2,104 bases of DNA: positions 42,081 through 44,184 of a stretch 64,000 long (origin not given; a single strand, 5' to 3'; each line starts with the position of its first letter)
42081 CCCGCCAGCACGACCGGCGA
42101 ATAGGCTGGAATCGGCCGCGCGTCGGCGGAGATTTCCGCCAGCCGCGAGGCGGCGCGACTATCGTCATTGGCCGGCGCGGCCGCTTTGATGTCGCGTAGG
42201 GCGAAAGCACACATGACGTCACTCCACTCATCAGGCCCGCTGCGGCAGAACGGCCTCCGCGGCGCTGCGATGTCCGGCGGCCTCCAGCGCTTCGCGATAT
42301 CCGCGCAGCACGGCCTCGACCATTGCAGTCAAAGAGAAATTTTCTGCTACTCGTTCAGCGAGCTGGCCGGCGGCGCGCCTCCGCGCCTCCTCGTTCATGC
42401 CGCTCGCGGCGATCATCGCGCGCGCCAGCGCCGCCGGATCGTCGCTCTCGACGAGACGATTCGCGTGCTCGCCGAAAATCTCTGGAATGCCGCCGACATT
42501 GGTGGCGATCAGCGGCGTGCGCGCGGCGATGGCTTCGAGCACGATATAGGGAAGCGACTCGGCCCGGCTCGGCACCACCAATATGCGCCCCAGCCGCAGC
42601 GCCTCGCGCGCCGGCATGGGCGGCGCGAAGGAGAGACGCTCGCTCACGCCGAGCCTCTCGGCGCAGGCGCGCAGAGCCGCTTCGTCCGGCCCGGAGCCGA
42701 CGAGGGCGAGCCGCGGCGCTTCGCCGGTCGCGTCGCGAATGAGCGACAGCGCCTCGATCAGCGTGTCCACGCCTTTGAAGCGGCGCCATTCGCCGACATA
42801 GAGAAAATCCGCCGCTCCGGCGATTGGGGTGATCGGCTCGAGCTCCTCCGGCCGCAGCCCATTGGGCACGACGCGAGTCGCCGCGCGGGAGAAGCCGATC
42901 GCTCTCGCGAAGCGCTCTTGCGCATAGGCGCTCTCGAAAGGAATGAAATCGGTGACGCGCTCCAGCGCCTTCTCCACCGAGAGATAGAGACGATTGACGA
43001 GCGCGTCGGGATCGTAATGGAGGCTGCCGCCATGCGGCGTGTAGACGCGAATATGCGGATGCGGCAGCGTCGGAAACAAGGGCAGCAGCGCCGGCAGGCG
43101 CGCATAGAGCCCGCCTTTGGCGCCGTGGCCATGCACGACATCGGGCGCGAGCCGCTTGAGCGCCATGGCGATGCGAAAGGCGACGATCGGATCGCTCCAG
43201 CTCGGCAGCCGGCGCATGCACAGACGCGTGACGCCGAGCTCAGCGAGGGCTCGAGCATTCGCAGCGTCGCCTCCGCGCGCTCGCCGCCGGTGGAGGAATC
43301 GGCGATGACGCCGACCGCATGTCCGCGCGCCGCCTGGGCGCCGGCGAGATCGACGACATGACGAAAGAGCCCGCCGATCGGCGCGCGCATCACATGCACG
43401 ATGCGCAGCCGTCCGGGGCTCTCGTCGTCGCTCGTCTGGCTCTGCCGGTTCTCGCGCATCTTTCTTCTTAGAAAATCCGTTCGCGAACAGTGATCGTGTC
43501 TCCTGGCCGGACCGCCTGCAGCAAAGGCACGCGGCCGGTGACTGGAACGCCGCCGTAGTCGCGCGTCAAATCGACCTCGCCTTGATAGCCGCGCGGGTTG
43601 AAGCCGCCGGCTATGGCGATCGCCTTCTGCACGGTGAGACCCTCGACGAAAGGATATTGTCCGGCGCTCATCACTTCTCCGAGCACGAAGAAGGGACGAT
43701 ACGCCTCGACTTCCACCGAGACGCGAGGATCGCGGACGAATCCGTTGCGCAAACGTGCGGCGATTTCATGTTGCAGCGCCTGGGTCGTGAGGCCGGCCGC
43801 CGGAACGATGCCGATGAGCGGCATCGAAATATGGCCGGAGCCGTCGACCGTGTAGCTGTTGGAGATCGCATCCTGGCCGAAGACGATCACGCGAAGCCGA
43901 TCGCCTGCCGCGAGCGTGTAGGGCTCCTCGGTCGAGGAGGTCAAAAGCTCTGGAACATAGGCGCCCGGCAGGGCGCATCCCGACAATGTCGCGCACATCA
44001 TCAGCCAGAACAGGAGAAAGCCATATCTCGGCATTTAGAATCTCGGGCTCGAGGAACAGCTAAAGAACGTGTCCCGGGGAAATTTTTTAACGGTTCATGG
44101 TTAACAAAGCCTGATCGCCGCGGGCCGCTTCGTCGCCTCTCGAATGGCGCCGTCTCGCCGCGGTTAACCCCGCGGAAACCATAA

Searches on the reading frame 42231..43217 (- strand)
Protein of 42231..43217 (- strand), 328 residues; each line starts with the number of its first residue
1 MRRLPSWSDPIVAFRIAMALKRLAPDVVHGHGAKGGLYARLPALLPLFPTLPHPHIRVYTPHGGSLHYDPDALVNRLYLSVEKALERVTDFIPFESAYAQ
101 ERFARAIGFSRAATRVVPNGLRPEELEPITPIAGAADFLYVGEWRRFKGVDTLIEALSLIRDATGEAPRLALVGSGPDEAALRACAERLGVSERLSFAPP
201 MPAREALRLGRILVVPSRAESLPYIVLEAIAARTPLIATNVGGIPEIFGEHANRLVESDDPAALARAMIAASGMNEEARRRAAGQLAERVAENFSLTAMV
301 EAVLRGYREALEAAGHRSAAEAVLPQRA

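Call 8: search_protein_families(library=pfam, proteins=[window:42231-43217:-], max_evalue=0.001)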
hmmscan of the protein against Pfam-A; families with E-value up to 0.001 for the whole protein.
window:42231-43217:- (328 aa): 6 families
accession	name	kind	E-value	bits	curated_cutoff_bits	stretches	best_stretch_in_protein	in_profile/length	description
PF13692.12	Glyco_trans_1_4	-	4.6e-27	95.5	27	1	137-270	3-138/142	Glycosyl transferases group 1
PF00534.26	Glycos_transf_1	-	4.5e-26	91.8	26.4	1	135-280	15-164/172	Glycosyl transferases group 1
PF13439.12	Glyco_transf_4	-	1.6e-11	45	28.5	1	9-124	57-169/170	Glycosyltransferase Family 4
PF13579.12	Glyco_trans_4_4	-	7.4e-10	39.8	29.7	1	6-120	53-158/158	Glycosyl transferase 4-like domain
PF20706.3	GT4-conflict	-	1.2e-08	34.8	26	1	121-293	181-357/385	Family 4 Glycosyltransferase in conflict systems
PF13524.12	Glyco_trans_1_2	-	0.00024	21.5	25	1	169-304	16-143/144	Glycosyl transferase-like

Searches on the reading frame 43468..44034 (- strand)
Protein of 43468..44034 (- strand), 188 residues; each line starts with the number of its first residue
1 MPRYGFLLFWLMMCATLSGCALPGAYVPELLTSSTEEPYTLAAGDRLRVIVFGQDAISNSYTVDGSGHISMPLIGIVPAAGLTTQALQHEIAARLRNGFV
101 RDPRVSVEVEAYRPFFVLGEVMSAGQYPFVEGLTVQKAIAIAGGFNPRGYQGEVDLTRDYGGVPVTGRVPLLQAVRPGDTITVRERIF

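Call 8: search_protein_families(library=pfam, proteins=[window:43468-44034:-], max_evalue=0.001)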
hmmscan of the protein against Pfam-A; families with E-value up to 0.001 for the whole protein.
window:43468-44034:- (188 aa): 3 families
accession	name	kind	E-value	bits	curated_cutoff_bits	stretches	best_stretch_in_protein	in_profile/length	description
PF02563.21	Poly_export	-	1.6e-23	83.1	28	1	35-109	3-76/77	Polysaccharide biosynthesis/export protein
PF10531.15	SLBB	-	3.9e-10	39.8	27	1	115-167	2-53/55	SLBB domain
PF22461.2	SLBB_2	-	3.1e-05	24.4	27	1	115-173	3-56/79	SLBB domain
